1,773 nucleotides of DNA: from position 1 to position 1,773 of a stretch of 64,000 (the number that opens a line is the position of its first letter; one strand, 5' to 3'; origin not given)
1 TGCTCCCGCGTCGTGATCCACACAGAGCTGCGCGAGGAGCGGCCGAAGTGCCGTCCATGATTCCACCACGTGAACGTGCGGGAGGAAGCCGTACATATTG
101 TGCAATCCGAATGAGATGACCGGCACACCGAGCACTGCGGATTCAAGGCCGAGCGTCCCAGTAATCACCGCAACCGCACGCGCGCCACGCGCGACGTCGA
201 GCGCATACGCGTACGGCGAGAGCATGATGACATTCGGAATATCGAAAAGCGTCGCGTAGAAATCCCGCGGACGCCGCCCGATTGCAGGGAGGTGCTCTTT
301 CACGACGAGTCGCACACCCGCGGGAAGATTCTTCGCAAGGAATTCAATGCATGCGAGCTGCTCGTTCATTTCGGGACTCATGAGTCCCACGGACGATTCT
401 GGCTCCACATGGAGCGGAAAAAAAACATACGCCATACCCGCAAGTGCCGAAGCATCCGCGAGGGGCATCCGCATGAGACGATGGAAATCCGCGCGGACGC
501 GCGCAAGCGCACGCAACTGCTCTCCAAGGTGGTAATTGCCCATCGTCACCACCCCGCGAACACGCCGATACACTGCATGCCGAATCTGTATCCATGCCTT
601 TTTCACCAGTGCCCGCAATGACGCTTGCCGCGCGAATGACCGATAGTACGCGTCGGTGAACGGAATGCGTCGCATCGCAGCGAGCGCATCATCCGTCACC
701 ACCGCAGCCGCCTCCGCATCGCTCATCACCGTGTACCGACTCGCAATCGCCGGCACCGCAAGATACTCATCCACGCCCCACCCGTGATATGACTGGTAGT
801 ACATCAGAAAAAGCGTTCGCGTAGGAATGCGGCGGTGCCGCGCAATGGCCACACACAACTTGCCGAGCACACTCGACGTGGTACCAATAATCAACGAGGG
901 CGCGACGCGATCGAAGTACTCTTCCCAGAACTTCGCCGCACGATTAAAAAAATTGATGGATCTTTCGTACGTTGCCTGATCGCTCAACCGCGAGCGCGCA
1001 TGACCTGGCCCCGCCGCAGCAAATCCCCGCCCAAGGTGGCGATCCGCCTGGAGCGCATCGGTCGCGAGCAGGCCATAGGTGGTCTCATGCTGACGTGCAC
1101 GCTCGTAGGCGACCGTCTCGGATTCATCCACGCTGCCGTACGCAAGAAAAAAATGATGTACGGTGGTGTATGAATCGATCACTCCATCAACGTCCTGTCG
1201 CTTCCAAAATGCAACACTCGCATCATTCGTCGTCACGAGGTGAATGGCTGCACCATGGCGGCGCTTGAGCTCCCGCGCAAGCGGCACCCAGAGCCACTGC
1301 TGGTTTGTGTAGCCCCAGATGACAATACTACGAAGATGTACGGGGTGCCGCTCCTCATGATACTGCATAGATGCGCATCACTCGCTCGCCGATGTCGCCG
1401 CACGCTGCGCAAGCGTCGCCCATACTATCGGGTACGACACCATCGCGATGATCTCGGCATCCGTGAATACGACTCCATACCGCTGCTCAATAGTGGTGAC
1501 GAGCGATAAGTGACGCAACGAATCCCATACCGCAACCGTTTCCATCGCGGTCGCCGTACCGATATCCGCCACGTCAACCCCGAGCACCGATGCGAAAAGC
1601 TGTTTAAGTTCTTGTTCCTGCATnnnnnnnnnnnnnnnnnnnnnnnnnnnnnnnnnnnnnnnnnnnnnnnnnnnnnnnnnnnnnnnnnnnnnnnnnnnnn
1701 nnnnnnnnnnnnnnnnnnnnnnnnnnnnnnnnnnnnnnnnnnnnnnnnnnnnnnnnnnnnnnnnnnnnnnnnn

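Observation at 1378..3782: FkbH-like phosphatase + ACP + PPTase module inside a nonulosonic-acid cluster: candidate glyceryl-ACP donor for an N-glyceroyl sugar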

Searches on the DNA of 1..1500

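Call 71: search_rna_families(source=window, start=1, end=1500, threshold=evalue, max_evalue=0.01)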
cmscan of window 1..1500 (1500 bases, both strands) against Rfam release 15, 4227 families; matches with E-value up to 0.01: 0.
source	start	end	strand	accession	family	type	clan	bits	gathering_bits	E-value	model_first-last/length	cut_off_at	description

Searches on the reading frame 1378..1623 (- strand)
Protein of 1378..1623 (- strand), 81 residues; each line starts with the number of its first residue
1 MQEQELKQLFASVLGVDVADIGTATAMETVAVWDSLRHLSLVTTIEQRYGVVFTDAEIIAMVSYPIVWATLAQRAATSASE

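Call 4: search_protein_families(library=pfam, proteins=[window:1378-1623:-], max_evalue=0.01)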
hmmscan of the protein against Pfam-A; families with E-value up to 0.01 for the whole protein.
window:1378-1623:- (81 aa): 1 family
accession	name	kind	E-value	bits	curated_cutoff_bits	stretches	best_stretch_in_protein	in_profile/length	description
PF00550.31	PP-binding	-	1.2e-05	25.9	20.8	1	4-59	1-55/67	Phosphopantetheine attachment site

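Call 5: search_protein_families(library=ncbifam, proteins=[window:1378-1623:-], max_evalue=0.01)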
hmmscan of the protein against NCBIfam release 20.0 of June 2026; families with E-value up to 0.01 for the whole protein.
window:1378-1623:- (81 aa): 2 families
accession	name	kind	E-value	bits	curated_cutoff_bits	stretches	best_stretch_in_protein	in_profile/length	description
NF058660.1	cispen_ACP_AmcB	equivalog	0.0063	16.7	80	1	3-58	3-60/80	cispentacin biosynthesis acyl carrier protein AmcB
NF002148.0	PRK00982.1-2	subfamily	0.0087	15.9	71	1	3-57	6-60/79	acyl carrier protein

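Call 17: search_solved_structures(query=window:1378-1623:-, max_evalue=1, show_alignments=2)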
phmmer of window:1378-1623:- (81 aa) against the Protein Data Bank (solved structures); distinct sequences matched with E-value up to 1: 10.
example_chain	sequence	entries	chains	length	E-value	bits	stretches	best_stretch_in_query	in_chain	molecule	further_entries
2lml_A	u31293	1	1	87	0.0036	20.9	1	7-58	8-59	Putative acyl carrier protein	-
1or5_A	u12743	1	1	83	0.023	18.4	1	4-58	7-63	acyl carrier protein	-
2qnw_A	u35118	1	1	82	0.1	16.3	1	5-60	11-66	Acyl carrier protein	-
6m01_B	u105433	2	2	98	0.16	15.7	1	14-79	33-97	Putative ACP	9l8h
2l0q_A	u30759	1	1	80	0.32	14.8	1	3-58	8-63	Acyl carrier protein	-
2ehs_A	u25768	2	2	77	0.71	13.6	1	3-57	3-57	Acyl carrier protein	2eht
1hy8_A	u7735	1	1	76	0.78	13.5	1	7-63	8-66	ACYL CARRIER PROTEIN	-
2x2b_A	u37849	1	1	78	0.83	13.4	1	7-63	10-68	ACYL CARRIER PROTEIN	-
6lvt_A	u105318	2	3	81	0.94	13.3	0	5-59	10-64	Acyl carrier protein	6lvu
8jfg_G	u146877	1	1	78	0.99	13.2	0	5-62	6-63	Acyl carrier protein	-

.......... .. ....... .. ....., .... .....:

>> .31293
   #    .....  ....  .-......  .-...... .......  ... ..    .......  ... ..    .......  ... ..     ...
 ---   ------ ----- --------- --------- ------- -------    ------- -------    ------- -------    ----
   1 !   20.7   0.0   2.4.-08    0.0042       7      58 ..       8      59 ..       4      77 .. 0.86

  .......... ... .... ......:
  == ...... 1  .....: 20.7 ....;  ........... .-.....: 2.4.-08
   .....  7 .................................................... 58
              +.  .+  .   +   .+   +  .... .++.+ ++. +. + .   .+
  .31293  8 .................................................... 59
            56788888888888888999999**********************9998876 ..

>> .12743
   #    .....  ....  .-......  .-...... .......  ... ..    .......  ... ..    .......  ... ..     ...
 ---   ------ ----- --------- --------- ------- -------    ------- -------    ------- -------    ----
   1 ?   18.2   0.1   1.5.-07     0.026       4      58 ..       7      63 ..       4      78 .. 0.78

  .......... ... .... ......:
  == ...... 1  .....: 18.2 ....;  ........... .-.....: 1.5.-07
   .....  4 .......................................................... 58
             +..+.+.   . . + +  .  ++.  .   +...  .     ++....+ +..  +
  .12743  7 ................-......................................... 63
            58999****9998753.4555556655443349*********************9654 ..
